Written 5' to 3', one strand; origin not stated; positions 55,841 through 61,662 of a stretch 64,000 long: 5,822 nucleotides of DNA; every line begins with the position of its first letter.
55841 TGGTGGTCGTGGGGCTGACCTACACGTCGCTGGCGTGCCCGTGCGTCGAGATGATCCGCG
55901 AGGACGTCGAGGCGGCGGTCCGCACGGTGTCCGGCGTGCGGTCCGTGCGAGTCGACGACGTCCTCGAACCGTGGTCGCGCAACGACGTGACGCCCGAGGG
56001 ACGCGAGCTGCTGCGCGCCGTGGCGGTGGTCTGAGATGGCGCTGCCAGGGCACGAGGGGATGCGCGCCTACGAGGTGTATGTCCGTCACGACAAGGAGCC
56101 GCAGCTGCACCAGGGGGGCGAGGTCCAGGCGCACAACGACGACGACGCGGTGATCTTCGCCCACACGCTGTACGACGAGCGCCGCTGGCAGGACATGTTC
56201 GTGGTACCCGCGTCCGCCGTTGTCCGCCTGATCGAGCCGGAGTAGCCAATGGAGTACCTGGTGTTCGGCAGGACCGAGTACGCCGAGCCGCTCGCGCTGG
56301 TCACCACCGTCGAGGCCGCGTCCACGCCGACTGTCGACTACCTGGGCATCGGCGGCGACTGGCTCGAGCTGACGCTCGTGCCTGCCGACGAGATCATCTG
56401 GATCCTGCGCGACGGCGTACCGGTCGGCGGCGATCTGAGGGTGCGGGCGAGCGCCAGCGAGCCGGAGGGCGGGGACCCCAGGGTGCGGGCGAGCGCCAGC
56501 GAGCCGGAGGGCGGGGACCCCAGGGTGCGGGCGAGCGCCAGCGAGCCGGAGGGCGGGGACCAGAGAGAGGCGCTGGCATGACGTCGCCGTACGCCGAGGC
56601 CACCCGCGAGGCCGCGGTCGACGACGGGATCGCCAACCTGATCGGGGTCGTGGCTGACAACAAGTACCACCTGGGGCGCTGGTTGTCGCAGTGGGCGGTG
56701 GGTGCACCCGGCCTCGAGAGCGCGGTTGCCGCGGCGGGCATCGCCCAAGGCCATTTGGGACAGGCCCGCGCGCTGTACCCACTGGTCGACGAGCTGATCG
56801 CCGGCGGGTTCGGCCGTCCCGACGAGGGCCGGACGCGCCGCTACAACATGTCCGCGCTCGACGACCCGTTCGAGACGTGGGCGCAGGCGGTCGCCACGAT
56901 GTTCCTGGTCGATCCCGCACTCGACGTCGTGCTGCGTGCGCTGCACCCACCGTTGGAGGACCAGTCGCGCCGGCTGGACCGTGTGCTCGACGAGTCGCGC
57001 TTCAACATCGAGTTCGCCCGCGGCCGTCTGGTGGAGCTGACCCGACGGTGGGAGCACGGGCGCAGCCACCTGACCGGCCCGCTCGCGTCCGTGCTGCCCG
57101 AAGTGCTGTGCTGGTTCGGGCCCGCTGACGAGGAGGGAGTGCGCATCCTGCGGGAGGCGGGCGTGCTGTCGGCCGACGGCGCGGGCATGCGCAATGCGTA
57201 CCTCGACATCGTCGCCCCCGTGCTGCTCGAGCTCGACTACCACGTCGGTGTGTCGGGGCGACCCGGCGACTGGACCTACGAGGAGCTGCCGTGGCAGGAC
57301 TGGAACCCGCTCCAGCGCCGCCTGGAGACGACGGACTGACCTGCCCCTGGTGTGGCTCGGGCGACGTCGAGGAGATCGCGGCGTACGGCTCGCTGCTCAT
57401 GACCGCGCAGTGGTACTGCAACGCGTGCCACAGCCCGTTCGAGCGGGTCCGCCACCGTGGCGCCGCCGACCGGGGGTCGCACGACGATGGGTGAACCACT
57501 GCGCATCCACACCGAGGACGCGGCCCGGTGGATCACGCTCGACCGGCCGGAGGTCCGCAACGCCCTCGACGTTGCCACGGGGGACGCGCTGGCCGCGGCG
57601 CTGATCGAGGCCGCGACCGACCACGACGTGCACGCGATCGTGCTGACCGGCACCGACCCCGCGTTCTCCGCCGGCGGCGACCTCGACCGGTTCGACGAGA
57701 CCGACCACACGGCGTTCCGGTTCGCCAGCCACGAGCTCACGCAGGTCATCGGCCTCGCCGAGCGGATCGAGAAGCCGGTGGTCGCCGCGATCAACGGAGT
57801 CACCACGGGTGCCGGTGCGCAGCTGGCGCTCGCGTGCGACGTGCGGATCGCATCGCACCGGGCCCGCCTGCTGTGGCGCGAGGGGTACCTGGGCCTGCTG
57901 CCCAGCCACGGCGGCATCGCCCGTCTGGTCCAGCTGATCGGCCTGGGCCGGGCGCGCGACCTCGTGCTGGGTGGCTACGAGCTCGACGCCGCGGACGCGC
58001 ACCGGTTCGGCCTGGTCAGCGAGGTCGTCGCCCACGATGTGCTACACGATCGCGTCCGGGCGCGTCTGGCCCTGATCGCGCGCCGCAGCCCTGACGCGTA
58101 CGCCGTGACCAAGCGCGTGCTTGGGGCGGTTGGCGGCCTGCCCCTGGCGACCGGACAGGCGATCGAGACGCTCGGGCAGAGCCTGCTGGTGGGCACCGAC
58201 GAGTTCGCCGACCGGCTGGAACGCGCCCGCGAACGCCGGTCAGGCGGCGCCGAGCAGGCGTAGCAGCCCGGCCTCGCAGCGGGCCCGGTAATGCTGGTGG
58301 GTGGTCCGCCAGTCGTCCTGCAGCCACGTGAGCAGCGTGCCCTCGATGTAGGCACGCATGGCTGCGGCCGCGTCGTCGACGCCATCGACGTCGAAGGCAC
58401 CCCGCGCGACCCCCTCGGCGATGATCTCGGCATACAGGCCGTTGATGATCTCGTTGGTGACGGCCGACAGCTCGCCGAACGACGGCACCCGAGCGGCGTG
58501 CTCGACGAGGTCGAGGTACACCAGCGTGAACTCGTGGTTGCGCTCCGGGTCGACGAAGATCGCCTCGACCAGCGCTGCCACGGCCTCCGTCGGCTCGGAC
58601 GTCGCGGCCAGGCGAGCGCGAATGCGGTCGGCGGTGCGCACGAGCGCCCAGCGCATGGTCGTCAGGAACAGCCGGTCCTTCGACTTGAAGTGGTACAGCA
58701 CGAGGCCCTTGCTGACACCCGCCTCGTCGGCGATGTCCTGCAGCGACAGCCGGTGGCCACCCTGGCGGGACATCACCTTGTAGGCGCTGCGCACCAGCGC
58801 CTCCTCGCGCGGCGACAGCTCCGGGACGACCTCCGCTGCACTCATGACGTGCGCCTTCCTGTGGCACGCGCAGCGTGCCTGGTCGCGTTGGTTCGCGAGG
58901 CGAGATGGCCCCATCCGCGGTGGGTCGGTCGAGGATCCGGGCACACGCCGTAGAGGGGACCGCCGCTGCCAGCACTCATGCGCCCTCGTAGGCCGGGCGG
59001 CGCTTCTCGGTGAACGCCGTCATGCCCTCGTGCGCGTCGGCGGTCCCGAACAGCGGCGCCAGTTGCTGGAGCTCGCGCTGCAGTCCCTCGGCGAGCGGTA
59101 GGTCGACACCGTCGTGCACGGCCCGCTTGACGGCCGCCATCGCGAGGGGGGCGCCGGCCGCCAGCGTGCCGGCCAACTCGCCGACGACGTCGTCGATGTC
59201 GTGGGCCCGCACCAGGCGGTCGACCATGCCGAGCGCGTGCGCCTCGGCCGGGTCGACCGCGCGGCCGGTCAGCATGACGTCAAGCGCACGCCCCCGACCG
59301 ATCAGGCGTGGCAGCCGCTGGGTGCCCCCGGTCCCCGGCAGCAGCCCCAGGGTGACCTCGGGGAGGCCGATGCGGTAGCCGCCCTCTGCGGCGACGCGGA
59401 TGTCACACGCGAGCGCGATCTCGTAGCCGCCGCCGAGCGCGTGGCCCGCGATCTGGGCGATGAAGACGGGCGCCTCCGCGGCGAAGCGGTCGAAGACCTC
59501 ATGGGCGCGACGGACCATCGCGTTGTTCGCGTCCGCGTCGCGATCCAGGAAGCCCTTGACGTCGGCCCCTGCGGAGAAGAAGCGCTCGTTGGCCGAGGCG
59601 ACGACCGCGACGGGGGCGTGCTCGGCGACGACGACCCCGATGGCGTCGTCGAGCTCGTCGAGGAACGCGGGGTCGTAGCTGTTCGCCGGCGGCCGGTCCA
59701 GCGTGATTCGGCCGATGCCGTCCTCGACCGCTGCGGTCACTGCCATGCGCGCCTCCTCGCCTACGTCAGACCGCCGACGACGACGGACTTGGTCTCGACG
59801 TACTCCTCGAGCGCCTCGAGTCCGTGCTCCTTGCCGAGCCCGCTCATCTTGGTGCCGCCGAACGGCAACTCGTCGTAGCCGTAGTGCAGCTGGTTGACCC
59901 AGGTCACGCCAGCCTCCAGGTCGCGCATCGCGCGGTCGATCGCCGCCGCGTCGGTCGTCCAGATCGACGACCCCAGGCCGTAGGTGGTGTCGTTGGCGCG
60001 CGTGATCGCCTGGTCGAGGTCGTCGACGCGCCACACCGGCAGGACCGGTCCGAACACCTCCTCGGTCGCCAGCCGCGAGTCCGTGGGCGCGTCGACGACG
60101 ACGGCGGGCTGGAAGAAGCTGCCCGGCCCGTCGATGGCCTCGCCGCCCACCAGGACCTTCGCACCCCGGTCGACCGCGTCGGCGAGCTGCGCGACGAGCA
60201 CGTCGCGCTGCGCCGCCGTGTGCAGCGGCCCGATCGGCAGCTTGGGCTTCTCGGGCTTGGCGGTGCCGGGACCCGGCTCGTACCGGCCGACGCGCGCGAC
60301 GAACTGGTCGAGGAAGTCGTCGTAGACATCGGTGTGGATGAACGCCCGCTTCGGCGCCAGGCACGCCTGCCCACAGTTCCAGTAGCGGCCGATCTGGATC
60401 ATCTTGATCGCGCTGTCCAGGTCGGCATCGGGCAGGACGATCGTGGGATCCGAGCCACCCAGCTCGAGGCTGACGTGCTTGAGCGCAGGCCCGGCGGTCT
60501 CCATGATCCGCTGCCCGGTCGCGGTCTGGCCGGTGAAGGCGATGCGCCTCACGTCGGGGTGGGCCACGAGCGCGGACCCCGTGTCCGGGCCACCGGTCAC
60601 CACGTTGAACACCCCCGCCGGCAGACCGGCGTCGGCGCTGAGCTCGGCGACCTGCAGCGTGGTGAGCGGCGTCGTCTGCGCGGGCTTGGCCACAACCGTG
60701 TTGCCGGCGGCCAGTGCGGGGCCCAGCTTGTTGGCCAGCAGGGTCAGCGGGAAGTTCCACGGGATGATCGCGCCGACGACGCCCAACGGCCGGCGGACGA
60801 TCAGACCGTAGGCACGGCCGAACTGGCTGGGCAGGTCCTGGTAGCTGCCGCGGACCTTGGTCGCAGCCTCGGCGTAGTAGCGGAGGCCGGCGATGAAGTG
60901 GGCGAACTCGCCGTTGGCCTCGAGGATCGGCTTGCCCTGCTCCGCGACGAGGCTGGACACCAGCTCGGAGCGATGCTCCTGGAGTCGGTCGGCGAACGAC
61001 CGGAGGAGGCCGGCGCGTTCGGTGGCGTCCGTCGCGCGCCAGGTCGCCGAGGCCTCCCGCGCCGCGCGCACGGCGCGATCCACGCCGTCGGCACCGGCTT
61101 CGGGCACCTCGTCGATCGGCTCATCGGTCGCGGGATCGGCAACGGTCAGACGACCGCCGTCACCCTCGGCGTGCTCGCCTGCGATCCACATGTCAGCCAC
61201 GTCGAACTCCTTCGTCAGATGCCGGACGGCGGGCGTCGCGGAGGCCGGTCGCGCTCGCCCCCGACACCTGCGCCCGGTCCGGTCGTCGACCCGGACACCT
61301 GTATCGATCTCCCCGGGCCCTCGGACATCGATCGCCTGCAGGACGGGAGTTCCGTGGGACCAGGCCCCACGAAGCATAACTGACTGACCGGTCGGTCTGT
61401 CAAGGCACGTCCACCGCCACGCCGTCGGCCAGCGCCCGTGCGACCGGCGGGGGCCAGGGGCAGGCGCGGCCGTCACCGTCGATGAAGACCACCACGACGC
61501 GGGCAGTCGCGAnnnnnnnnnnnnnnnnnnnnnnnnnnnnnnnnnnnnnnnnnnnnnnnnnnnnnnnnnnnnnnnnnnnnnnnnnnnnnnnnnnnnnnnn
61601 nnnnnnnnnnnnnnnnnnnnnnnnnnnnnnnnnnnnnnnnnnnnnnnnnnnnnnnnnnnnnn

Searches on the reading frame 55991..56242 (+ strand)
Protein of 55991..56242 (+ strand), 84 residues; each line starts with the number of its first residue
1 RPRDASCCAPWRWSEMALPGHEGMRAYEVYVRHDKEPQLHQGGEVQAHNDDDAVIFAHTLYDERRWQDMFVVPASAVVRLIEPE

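Call 39: search_protein_families(library=pfam, max_evalue=0.001, proteins=[window:55991-56242:+])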
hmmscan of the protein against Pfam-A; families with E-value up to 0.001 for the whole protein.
window:55991-56242:+ (84 aa): 1 family
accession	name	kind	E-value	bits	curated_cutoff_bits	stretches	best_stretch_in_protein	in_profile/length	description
PF06243.16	PaaB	-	4.6e-05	24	27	1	26-79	4-58/89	Phenylacetic acid degradation B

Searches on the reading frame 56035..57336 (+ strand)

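Call 39: search_protein_families(library=pfam, max_evalue=0.001, proteins=[window:56035-57336:+])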
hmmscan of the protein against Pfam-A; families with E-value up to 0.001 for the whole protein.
window:56035-57336:+ (434 aa): 1 family
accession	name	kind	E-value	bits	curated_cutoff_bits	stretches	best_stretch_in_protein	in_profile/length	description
PF05138.18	PaaA_PaaC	-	2e-17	63.7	28.5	1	191-404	10-225/263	Phenylacetic acid catabolic protein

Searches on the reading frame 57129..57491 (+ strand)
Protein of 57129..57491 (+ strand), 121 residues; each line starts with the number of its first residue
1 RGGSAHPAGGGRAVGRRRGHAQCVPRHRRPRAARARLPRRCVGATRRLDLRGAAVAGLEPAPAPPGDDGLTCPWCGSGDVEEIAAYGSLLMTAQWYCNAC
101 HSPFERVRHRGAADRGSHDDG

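Call 40: search_protein_families(library=pfam, max_evalue=0.001, proteins=[window:57129-57491:+])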
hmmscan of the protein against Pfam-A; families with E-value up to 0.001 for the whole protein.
window:57129-57491:+ (121 aa): 1 family
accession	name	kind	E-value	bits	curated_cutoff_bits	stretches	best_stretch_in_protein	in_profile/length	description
PF23451.1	Zn_ribbon_PaaD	-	4.8e-13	49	27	1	67-107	12-52/53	PaaD zinc beta ribbon domain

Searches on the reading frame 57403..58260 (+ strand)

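Call 40: search_protein_families(library=pfam, max_evalue=0.001, proteins=[window:57403-58260:+])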
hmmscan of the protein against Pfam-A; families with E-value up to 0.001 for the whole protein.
window:57403-58260:+ (286 aa): 2 families
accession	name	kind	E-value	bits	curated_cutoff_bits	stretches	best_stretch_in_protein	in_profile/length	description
PF00378.25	ECH_1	-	7.1e-45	153.7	27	1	43-255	8-220/251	Enoyl-CoA hydratase/isomerase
PF16113.10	ECH_2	-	3.7e-26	92.9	27.2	1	42-226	2-188/335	Enoyl-CoA hydratase/isomerase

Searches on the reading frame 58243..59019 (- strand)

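Call 40: search_protein_families(library=pfam, max_evalue=0.001, proteins=[window:58243-59019:-])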
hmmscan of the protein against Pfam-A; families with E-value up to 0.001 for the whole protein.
window:58243-59019:- (259 aa): 2 families
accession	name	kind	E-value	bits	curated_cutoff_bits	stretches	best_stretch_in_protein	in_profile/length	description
PF13977.11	TetR_C_6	-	2.8e-13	50.5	27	1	143-256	1-114/115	BetI-type transcriptional repressor, C-terminal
PF00440.29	TetR_N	-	5.5e-13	48.9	24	1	76-119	2-45/47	Bacterial regulatory proteins, tetR family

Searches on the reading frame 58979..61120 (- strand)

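Call 40: search_protein_families(library=pfam, max_evalue=0.001, proteins=[window:58979-61120:-])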
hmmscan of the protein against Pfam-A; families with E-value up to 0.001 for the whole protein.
window:58979-61120:- (714 aa): 2 families
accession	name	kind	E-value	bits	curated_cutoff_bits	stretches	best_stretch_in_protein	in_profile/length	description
PF00378.25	ECH_1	-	2.2e-48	165.2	27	1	466-713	3-250/251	Enoyl-CoA hydratase/isomerase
PF16113.10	ECH_2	-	6.2e-25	88.8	27.2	1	469-650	1-185/335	Enoyl-CoA hydratase/isomerase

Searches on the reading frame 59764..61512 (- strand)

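Call 40: search_protein_families(library=pfam, max_evalue=0.001, proteins=[window:59764-61512:-])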
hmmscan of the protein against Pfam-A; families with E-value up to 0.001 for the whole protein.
window:59764-61512:- (583 aa): 1 family
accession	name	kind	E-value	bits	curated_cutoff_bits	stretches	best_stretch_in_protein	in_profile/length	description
PF00171.27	Aldedh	-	2.1e-154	514.9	23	1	117-577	4-461/461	Aldehyde dehydrogenase family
